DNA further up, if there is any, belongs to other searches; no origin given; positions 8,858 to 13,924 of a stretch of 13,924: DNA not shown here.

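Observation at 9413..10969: Intein 1 is inserted in the ATP-grasp AEDLP|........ motif with Ser1/Ser+1, possibly an uncatalogued insertion site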

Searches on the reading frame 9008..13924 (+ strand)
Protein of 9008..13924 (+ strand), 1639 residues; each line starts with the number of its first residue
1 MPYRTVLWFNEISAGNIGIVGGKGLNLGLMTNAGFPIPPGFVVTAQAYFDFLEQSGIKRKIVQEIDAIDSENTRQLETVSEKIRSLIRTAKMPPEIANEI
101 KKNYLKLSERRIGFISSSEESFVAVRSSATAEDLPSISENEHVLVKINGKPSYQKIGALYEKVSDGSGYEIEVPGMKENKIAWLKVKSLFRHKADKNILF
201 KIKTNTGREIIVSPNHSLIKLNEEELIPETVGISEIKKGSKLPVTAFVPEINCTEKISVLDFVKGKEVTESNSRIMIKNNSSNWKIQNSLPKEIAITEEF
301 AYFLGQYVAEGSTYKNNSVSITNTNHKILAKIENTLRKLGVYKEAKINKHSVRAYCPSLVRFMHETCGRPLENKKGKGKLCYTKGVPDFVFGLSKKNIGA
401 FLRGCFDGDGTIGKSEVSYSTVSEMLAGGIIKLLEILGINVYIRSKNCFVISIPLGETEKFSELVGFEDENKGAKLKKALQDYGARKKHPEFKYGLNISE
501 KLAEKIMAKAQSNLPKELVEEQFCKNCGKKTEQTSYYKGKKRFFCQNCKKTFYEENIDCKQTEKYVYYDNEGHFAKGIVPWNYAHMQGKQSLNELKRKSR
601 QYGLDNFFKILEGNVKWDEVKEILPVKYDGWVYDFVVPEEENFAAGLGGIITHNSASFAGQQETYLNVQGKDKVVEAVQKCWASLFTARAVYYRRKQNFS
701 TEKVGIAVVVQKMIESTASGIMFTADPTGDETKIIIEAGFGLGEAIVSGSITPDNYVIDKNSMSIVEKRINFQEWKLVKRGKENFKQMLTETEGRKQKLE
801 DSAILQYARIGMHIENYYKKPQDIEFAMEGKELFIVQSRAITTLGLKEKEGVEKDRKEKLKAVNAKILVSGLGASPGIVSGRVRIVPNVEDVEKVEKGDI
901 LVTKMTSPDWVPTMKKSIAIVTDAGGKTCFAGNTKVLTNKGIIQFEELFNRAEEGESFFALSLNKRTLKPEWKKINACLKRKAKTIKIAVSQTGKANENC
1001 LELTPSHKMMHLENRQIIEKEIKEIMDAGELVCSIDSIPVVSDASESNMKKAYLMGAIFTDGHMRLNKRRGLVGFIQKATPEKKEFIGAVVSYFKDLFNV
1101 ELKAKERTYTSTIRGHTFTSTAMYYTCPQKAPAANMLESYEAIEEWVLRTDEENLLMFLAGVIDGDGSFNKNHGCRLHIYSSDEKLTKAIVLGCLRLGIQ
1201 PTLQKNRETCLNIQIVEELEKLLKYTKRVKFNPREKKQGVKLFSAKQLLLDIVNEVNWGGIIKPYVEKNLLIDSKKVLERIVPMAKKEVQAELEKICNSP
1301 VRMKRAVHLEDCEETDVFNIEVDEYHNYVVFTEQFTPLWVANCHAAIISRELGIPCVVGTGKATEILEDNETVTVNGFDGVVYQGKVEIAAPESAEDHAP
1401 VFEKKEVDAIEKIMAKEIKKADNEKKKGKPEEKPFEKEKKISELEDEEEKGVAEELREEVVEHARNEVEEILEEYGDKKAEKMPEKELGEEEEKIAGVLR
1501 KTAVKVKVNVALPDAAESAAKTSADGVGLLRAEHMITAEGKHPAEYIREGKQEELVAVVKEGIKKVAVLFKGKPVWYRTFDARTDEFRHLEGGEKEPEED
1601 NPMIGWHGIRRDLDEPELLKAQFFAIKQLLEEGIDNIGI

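Call 6: search_protein_families(library=pfam, proteins=[window:9008-13924:+], max_evalue=0.01)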
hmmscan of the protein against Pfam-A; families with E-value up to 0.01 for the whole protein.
window:9008-13924:+ (1639 aa): 6 families
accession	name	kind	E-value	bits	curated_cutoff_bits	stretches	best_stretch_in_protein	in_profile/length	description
PF01326.24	PPDK_N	-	9e-96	321.4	27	2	655-859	116-327/328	Pyruvate phosphate dikinase, AMP/ATP-binding domain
PF02896.24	PEP-utilizers_C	-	3.5e-27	95.8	22.8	1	1487-1631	3-133/293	PEP-utilising enzyme, PEP-binding domain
PF14528.11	LAGLIDADG_3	-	7.3e-26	90.7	22.5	2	399-446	4-55/82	LAGLIDADG-like domain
PF14890.11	Intein_splicing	-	2.1e-24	86.5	35.8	2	155-654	11-155/155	Intein splicing domain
PF00391.29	PEP-utilizers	-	2e-22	79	23.1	2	1342-1380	34-72/72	PEP-utilising enzyme, mobile domain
PF05204.19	Hom_end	-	4.4e-13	49.7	21.1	1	1148-1208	6-67/110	Homing endonuclease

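Call 75: search_protein_families(library=ncbifam, proteins=[window:9008-13924:+], max_evalue=0.001)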
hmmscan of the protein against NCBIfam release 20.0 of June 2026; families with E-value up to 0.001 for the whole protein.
window:9008-13924:+ (1639 aa): 30 families (the best 25 are shown)
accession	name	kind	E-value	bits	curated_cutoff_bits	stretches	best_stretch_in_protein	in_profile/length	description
NF005057.0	PRK06464.1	equivalog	6.4e-191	636.4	598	4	655-931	134-420/798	phosphoenolpyruvate synthase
TIGR01418.1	PEP_synth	equivalog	1.2e-179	599.3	739.75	4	655-931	128-416/784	pyruvate, water dikinase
NF004878.0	PRK06241.1-3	subfamily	1.5e-106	357.5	945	4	655-844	125-314/891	phosphoenolpyruvate synthase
NF004877.0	PRK06241.1-2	subfamily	3.9e-99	333.1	866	4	655-844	126-315/869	phosphoenolpyruvate synthase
NF041857.1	RIF_Ptrans_rph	equivalog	1.5e-95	321.3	999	4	655-844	124-313/864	rifamycin-inactivating phosphotransferase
NF004879.0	PRK06241.1-4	equivalog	4.5e-94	316.2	976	4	655-844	126-315/868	phosphoenolpyruvate synthase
NF052631.1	prodigiosin_PigC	equivalog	2.3e-75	254.1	1300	3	654-860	106-315/883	prodigiosin ligase PigC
NF052632.1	undecylprod_RedH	equivalog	2.8e-75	253.9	1350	3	655-847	108-299/880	undecylprodigiosin ligase RedH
NF004881.0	PRK06241.2-2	equivalog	3.9e-73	247.1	883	3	655-844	122-313/898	phosphoenolpyruvate synthase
NF004880.0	PRK06241.2-1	equivalog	3.9e-72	243.4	972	4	655-844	120-283/837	phosphoenolpyruvate synthase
NF000283.1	RPH_KJ151292.1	equivalog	1.8e-64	218.4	1700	3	655-844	127-316/865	rifamycin-inactivating phosphotransferase Rph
NF004883.0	PRK06241.2-4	equivalog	1.2e-52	179.2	1063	3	654-845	137-331/928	phosphoenolpyruvate synthase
NF011491.0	PRK14898.1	equivalog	4.6e-47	160.6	783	2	91-502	36-444/860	DNA-directed RNA polymerase subunit A''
NF004882.0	PRK06241.2-3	equivalog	5.1e-42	144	850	3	631-848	89-283/827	phosphoenolpyruvate synthase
TIGR01828.1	pyru_phos_dikin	equivalog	1.8e-38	132.1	843.45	3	650-840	178-335/865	pyruvate, phosphate dikinase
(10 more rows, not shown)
